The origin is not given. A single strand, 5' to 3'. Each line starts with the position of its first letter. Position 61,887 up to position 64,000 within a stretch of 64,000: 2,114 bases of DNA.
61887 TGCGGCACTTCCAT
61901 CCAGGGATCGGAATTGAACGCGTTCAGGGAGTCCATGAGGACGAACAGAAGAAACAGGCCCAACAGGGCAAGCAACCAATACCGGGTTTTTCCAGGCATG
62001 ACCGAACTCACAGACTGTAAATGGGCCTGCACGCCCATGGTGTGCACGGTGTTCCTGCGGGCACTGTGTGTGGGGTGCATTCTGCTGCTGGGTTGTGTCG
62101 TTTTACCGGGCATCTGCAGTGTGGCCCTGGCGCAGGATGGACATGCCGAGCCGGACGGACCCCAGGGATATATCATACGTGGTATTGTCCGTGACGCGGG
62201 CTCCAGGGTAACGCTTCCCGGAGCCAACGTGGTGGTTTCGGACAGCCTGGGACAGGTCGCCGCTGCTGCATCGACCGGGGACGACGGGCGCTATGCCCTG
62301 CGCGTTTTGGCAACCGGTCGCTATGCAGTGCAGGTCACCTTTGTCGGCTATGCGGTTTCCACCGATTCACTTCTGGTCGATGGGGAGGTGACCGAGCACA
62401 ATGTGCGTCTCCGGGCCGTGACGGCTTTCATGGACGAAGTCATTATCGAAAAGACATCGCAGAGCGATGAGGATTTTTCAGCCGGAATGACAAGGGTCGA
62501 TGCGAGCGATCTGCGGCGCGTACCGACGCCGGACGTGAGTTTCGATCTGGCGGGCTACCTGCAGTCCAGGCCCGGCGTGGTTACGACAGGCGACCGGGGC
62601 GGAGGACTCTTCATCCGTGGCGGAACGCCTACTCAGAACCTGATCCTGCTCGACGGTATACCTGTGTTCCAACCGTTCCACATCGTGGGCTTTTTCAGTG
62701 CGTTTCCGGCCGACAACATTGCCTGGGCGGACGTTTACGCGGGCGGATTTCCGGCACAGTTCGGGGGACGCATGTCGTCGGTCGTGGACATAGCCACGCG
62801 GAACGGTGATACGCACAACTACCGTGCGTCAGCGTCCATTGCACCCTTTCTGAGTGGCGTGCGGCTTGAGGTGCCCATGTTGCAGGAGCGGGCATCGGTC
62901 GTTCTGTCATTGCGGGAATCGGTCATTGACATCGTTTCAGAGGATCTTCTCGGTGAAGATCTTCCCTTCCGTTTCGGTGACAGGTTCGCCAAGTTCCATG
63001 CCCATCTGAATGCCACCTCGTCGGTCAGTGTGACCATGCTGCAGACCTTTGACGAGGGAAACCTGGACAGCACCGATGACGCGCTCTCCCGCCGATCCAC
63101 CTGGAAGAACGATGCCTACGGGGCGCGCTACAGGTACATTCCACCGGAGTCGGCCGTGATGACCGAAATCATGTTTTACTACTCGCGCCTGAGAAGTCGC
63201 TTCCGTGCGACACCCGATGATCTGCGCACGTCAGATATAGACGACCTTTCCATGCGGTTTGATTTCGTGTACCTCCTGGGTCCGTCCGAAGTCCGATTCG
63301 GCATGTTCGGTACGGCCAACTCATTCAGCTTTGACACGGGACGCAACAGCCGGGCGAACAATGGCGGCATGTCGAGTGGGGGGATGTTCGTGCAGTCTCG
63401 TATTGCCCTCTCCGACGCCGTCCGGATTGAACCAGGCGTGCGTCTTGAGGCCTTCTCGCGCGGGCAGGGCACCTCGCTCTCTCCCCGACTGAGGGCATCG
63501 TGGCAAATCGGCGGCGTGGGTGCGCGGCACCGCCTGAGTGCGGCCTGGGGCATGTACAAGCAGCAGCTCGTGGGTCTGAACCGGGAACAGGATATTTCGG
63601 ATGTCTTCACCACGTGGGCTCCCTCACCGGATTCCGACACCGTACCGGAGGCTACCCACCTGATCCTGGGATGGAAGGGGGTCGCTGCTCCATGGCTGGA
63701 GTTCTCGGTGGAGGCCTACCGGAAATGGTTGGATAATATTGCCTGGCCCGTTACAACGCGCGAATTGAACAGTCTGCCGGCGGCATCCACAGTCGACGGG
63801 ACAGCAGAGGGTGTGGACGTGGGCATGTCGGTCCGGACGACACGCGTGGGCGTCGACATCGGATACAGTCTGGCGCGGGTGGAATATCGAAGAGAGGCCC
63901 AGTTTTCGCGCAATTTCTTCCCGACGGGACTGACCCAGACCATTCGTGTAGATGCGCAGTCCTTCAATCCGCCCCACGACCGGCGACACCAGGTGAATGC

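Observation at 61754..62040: Minimal Pht-like histidine-triad protein in a diderm, head-to-head with a TonB-dependent receptor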

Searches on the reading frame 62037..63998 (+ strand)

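Call 4: search_protein_families(library=pfam, proteins=[window:62037-63998:+], max_evalue=1)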
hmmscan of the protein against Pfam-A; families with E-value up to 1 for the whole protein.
window:62037-63998:+ (654 aa): 7 families
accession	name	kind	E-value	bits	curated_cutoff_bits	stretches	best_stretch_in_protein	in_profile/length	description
PF13620.12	CarboxypepD_reg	-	3.9e-13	50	32.3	1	47-125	2-81/82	Carboxypeptidase regulatory-like domain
PF13715.12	CarbopepD_reg_2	-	1.8e-09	37.9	32.2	1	47-137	1-88/88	CarboxypepD_reg-like domain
PF07715.20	Plug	-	3.2e-09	37.7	23.9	1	151-245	9-102/107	TonB-dependent Receptor Plug Domain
PF00593.30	TonB_dep_Rec_b-barrel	-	6.3e-07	30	27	1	349-612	64-347/436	TonB dependent receptor-like, beta-barrel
PF17210.9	SdrD_B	-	0.00077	20.1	29.7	1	52-112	17-77/112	SdrD B-like domain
PF09134.16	Invasin_D3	-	0.0039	18.1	33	1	40-107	17-88/98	Invasin, domain 3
PF16990.11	CBM_35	-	0.062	14.1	28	1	59-140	9-94/121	Carbohydrate binding module (family 35)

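Call 6: search_protein_families(library=ncbifam, proteins=[window:62037-63998:+], max_evalue=1)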
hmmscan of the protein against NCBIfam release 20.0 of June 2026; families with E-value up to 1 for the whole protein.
window:62037-63998:+ (654 aa): 6 families
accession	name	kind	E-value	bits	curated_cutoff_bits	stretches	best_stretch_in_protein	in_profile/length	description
TIGR04056.1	OMP_RagA_SusC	subfamily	1.6e-11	43.3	368.25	1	47-226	3-173/981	SusC/RagA family TonB-linked outer membrane protein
NF010048.1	PRK13524.1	subfamily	1e-06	27.6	493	2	120-210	28-120/744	FepA family TonB-dependent siderophore receptor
NF010051.0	PRK13528.1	subfamily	3.9e-05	22.1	583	2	120-210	22-116/727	FepA family TonB-dependent siderophore receptor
NF052345.1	S_layer_anammox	exception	0.00027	18.4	1400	1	46-130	1314-1396/1596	Kustd1514 family S-layer glycoprotein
TIGR01779.1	TonB-B12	equivalog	0.012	14.2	599.7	1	139-259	37-158/614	TonB-dependent vitamin B12 receptor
NF053590.1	TonB_dep_TOL0244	equivalog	0.041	12.5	645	1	445-602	325-480/604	TOL_0244 family TonB-dependent receptor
